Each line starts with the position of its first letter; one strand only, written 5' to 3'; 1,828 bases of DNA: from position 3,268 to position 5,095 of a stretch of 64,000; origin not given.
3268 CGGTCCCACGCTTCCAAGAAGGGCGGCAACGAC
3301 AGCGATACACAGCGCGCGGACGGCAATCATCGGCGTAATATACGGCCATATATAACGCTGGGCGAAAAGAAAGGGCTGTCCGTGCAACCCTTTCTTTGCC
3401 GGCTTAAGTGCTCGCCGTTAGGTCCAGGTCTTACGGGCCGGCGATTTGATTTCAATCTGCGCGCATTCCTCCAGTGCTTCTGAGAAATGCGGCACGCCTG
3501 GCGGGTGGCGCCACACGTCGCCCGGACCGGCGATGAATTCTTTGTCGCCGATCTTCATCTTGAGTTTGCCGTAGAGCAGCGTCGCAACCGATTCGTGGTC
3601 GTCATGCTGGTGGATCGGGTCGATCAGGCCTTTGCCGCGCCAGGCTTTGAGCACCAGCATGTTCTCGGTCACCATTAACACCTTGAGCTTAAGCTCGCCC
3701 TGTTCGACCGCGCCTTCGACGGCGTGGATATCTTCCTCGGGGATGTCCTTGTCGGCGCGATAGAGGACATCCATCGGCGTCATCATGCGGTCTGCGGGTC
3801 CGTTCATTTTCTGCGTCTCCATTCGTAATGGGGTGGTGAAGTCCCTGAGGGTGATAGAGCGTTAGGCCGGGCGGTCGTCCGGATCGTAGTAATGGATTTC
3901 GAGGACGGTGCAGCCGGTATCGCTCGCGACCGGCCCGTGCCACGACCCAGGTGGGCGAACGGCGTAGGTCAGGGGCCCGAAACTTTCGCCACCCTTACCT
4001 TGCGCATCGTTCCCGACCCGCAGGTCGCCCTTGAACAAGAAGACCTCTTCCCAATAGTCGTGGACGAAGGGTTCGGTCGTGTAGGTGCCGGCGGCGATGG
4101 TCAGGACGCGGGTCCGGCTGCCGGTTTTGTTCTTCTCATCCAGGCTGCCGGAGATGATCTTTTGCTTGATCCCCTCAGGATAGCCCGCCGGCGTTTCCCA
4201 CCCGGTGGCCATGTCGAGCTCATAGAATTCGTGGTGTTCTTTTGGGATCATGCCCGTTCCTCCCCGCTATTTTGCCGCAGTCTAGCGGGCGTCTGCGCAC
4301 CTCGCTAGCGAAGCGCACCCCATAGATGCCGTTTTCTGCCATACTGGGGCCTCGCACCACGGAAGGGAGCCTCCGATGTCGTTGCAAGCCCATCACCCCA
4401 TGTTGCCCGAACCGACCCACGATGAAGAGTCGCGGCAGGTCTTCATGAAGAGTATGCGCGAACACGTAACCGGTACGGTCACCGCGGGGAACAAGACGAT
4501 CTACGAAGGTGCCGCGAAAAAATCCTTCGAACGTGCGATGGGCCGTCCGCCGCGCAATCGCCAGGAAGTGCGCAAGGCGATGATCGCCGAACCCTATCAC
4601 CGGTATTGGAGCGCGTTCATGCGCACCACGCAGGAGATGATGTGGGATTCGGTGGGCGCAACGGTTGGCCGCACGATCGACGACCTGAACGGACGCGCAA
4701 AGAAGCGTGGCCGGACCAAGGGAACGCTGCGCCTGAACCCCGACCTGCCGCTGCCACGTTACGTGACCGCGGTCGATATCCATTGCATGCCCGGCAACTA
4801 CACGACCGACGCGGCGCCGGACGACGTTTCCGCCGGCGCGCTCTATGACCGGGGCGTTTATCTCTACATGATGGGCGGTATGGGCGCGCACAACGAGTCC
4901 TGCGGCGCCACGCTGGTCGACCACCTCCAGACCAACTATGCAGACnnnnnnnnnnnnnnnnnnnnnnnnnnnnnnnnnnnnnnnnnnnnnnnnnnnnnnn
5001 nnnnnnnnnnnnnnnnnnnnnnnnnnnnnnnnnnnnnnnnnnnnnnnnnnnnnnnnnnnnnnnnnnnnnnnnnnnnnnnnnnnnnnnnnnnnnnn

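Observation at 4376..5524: Paralogous 380-400-aa SAM methyltransferases with an unrecognised conserved N-terminal domain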

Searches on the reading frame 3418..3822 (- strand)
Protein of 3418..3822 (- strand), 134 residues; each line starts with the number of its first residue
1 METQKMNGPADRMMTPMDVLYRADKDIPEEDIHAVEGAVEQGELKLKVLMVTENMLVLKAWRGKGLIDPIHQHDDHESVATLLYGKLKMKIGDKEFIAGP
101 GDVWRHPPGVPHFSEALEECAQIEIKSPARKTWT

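Call 21: search_protein_families(library=pfam, proteins=[window:3418-3822:-], max_evalue=0.1)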
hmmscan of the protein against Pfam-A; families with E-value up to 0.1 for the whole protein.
window:3418-3822:- (134 aa): 5 families
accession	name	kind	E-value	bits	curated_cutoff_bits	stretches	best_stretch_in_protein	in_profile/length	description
PF07883.17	Cupin_2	-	1.9e-07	31.1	27.2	1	67-112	10-54/70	Cupin domain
PF08007.18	JmjC_2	-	0.0064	16.5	22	1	88-125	80-117/127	JmjC domain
PF02311.25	AraC_binding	-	0.013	15.7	21.1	1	71-116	19-63/135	AraC-like ligand binding domain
PF00190.28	Cupin_1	-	0.015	15.4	22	1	67-119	45-107/151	Cupin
PF16867.11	DMSP_lyase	-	0.034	14.3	27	1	69-115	109-154/162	Dimethlysulfonioproprionate lyase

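Call 81: search_protein_families(library=ncbifam, proteins=[window:3418-3822:-], max_evalue=1e-10)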
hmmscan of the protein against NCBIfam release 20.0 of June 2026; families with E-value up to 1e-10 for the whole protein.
window:3418-3822:- (134 aa): 0 families

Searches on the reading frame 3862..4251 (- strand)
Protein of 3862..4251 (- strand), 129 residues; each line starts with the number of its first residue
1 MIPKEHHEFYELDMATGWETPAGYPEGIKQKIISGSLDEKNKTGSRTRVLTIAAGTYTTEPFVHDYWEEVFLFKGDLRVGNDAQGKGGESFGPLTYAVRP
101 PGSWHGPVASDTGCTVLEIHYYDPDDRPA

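Call 21: search_protein_families(library=pfam, proteins=[window:3862-4251:-], max_evalue=0.1)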
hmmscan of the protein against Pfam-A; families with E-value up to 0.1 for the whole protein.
window:3862-4251:- (129 aa): 1 family
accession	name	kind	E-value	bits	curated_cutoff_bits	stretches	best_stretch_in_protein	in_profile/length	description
PF12973.13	Cupin_7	-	6.8e-06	26.3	27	1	37-117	25-98/105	ChrR Cupin-like domain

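Call 81: search_protein_families(library=ncbifam, proteins=[window:3862-4251:-], max_evalue=1e-10)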
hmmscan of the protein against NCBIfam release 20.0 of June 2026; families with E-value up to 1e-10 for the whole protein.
window:3862-4251:- (129 aa): 0 families

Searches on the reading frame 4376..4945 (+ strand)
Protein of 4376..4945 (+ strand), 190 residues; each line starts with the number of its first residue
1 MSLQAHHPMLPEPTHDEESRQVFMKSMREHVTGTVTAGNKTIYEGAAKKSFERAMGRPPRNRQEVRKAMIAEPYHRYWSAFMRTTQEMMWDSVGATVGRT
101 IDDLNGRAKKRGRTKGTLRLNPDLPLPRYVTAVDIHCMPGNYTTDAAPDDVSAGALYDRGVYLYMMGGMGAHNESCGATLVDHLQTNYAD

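Call 37: search_solved_structures(query=A2, max_evalue=10)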
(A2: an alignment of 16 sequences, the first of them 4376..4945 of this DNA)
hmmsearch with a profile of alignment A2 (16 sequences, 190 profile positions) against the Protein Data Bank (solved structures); distinct sequences matched with E-value up to 10: 0.

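Call 38: search_protein_families(library=pfam, alignment_id=A2, max_evalue=10)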
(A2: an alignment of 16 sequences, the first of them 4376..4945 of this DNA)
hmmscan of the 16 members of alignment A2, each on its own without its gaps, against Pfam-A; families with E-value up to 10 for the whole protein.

A. member 1, window:4376-4945:+ (190 aa): 0 families

B. families by the number of members that match (of 16 scanned): 3 families
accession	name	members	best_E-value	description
PF20704.4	KH_NucS_shadow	1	0.065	NucS shadow ORF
PF05806.17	Noggin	1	0.077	Noggin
PF11245.13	DUF2544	1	0.22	Protein of unknown function (DUF2544)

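Call 44: search_protein_representatives(alignment_id=A2)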
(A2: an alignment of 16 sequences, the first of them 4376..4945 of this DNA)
Query: 16 sequences, 190 profile positions. Proteins with E-value up to 0.001 (for the whole library): 858; up to 1e-10: 540; up to 1e-30: 188. The best 150 are listed.
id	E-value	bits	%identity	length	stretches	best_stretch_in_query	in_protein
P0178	3.8e-75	268.2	-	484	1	3-190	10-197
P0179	2.7e-71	255.6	-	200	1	3-178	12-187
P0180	4.0e-71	255.1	-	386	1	3-190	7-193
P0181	4.9e-71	254.8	-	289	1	1-183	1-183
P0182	2.4e-70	252.5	-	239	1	5-189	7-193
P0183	4.2e-70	251.7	-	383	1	1-190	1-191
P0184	1.6e-66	240.1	-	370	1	3-189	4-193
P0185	4.6e-65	235.3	-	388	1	4-190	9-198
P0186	1.7e-64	233.4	-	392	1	3-190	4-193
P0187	2.0e-64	233.2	-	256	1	1-188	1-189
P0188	2.3e-64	233.0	-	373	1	1-189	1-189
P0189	2.7e-64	232.8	-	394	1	1-174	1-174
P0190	2.9e-64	232.7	-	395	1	6-190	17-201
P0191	4.9e-64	231.9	-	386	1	3-189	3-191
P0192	3.8e-63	229.0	-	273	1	1-176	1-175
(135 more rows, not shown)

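Call 45: predict_structure(alignment_id=A2)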
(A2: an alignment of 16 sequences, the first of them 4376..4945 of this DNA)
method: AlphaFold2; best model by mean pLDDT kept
length: 190 residues; sequences in the alignment: 16
mean_pLDDT: 70.8   pTM: 0.61
mean pLDDT of the five models: 70.8, 55.2, 54.4, 46.6, 45.3
residues with pLDDT >= 90: 26; 70-90: 82; 50-70: 49; < 50: 33
segments of 3 or more residues with pLDDT < 50: 1-3, 117-136, 138-144
pLDDT, mean of each block of 10 residues (from residue 1): 51 80 82 83 93 95 89 88 79 80 75 50 42 44 56 72 66 59 60
secondary structure, 60 per line:
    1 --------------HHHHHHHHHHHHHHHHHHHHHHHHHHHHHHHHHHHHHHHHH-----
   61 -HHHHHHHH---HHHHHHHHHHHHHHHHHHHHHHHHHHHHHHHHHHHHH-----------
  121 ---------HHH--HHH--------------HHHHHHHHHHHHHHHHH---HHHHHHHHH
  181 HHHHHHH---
elements in order: H15-55 H62-69 H73-109 H152-168 H172-187
